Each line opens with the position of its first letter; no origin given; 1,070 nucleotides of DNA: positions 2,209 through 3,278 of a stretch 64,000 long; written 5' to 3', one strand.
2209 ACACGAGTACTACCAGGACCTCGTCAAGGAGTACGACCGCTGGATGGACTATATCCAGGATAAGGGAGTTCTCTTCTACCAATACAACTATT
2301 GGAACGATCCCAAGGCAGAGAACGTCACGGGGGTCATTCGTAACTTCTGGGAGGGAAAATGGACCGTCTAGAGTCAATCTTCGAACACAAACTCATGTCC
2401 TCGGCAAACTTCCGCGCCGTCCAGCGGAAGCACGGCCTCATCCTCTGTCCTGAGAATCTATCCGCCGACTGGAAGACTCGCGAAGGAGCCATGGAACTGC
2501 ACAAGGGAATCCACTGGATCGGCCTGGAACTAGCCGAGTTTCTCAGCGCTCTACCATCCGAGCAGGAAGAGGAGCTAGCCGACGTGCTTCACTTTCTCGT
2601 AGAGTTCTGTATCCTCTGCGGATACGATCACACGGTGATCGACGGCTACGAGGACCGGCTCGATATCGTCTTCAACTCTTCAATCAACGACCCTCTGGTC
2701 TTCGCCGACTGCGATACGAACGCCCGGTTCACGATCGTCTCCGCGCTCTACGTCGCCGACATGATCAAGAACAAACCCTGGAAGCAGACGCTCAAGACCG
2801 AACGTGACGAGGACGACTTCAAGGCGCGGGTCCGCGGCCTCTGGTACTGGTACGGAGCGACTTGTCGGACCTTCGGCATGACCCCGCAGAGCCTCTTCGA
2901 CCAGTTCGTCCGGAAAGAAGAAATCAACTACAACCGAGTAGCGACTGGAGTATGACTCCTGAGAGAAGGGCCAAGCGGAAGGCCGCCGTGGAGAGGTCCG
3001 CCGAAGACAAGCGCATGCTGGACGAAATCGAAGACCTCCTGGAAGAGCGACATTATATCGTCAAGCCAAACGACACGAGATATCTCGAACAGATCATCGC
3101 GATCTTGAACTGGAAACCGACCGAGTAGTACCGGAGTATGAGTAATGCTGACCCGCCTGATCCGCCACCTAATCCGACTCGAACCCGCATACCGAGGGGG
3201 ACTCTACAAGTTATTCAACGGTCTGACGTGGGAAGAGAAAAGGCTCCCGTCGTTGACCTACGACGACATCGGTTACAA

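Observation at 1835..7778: Translationally coupled pyrimidine-rewiring operon: candidate pathway for a non-canonical (C5-modified) pyrimidine in phage DNA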

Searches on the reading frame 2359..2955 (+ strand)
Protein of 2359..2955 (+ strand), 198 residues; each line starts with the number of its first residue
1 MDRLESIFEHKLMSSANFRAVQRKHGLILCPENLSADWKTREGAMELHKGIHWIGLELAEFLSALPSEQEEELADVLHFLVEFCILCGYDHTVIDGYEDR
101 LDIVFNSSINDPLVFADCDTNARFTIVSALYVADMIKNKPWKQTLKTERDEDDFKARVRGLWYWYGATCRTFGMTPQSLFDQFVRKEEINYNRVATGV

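Call 3: search_protein_families(library=pfam, proteins=[window:2359-2955:+], max_evalue=0.1)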
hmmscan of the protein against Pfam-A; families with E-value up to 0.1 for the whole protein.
window:2359-2955:+ (198 aa): 1 family
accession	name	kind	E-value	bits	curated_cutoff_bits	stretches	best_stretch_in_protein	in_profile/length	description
PF08761.16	dUTPase_2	-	8.1e-05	23.4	22.9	1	68-195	63-159/162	dUTPase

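Call 4: search_protein_families(library=phrogs, proteins=[window:2359-2955:+], max_evalue=0.01)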
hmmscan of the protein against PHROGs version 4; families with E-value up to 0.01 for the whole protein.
window:2359-2955:+ (198 aa): 2 families
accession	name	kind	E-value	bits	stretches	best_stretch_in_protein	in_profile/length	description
phrog_12184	-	other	5.4e-16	60.2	1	65-197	21-152/153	nucleotide pyrophosphohydrolase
phrog_173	-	DNA, RNA and nucleotide metabolism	1.3e-06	29.5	1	38-197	82-187/196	nucleoside triphosphate pyrophosphohydrolase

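Call 55: search_protein_families(library=ncbifam, proteins=[window:2359-2955:+], max_evalue=0.05)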
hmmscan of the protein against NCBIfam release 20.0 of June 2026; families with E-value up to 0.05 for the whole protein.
window:2359-2955:+ (198 aa): 0 families

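Call 93: search_solved_structures(query=window:2359-2955:+, max_evalue=1, show_alignments=2)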
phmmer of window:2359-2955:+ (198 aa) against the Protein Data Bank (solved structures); distinct sequences matched with E-value up to 1: 0.

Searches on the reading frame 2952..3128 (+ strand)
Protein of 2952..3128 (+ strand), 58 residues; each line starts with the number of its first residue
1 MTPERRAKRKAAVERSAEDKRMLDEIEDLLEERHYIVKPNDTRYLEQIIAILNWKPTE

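Call 3: search_protein_families(library=pfam, proteins=[window:2952-3128:+], max_evalue=0.1)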
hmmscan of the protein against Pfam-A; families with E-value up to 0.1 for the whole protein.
window:2952-3128:+ (58 aa): 1 family
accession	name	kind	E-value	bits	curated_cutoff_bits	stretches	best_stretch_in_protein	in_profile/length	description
PF13040.11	Fur_reg_FbpB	-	0.028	14.4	25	1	18-34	21-37/39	Fur-regulated basic protein B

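Call 4: search_protein_families(library=phrogs, proteins=[window:2952-3128:+], max_evalue=0.01)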
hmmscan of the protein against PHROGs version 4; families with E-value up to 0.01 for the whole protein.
window:2952-3128:+ (58 aa): 1 family
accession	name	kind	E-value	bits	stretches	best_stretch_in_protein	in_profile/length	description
phrog_38833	-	unknown function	0.0047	18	0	10-35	26-48/49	-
